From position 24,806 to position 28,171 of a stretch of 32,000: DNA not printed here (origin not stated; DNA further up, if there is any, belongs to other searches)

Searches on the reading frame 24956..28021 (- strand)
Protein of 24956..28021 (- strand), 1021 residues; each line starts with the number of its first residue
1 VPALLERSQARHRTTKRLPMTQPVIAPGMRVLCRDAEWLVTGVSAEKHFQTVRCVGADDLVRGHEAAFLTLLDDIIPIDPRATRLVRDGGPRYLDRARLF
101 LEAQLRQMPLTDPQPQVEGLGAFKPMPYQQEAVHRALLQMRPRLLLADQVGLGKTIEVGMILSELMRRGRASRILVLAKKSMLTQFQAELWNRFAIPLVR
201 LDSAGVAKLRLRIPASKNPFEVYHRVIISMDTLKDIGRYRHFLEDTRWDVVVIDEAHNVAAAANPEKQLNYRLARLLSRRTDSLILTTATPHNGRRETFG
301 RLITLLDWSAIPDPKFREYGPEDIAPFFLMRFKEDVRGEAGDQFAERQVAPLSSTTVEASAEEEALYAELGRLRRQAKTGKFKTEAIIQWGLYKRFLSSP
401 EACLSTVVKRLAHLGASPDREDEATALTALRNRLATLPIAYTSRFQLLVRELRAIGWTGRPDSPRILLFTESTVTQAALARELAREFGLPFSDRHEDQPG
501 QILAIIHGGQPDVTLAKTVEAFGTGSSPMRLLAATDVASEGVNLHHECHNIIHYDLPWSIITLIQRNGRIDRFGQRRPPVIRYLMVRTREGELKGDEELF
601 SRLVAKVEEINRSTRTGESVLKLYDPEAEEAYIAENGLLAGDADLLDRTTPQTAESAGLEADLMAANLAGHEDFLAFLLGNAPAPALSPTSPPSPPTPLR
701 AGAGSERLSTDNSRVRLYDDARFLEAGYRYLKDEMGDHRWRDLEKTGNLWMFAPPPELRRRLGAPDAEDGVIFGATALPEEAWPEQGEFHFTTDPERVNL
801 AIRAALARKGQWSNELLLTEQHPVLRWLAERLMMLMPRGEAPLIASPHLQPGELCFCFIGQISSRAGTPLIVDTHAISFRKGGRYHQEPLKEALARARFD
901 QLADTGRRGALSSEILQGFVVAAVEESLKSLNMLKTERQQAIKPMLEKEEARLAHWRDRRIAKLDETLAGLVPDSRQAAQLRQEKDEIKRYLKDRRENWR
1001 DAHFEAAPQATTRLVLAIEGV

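Call 20: search_protein_families(library=pfam, proteins=[window:24956-28021:-], max_evalue=0.001)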
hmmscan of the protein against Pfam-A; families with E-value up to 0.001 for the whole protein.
window:24956-28021:- (1021 aa): 4 families
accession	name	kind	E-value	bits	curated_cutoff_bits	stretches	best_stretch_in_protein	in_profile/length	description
PF00176.29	SNF2-rel_dom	-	4.2e-12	46.2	24.9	1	138-306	13-178/290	SNF2-related domain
PF00271.37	Helicase_C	-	2.4e-11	44.3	23.5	1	464-574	16-110/110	Helicase conserved C-terminal domain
PF04851.21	ResIII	-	1.5e-09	38.4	22.5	1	123-292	2-163/164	Type III restriction enzyme, res subunit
PF00270.35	DEAD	-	6.2e-09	36.2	26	1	127-292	2-161/167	DEAD/DEAH box helicase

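Call 21: search_protein_families(library=padloc, proteins=[window:24956-28021:-], max_evalue=0.001)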
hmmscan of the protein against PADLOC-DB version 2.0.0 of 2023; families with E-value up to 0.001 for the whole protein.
window:24956-28021:- (1021 aa): 37 families (the best 25 are shown)
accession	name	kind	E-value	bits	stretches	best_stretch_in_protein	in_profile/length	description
PDLC02621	DrmD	-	1.9e-84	282.6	2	127-426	124-437/1040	DrmD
PDLC02572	DrmA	-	5.7e-61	204.6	2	127-421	121-429/1043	DrmA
PDLC02500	BrxHI|BrxHII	-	9.8e-52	174.6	2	124-329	90-308/933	BrxHI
PDLC00659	HmaA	-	6.8e-51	171.2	2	105-415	86-399/1176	SNF2 helicase / DEAD-box helicase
PDLC02504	BrxHI|BrxHII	-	2.7e-50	169.3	2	125-414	110-398/971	BrxHII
PDLC02632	DrmD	-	3.9e-48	162.4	2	128-423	127-434/662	DrmD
PDLC02633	DrmD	-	3.9e-48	162.1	2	128-424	129-437/839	DrmD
PDLC02853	DpdE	-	3.6e-42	142.4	2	112-413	86-408/985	DpdE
PDLC02840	DpdE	-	1.9e-38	130.4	2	126-309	161-320/1091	DpdE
PDLC02624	DrmD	-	1.1e-35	121.2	2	162-429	2-282/652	DrmD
PDLC02620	DrmD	-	4e-34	115.8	2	124-410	99-388/1060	DrmD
PDLC02634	DrmD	-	1.3e-32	110.6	2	126-307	93-272/900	DrmD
PDLC02619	DrmD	-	9.5e-30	101.4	2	124-293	32-195/872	DrmD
PDLC02843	DpdE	-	4.7e-28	95.6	2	129-307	163-313/1091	DpdE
PDLC02622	DrmD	-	3.2e-27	93.5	1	128-311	126-320/422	DrmD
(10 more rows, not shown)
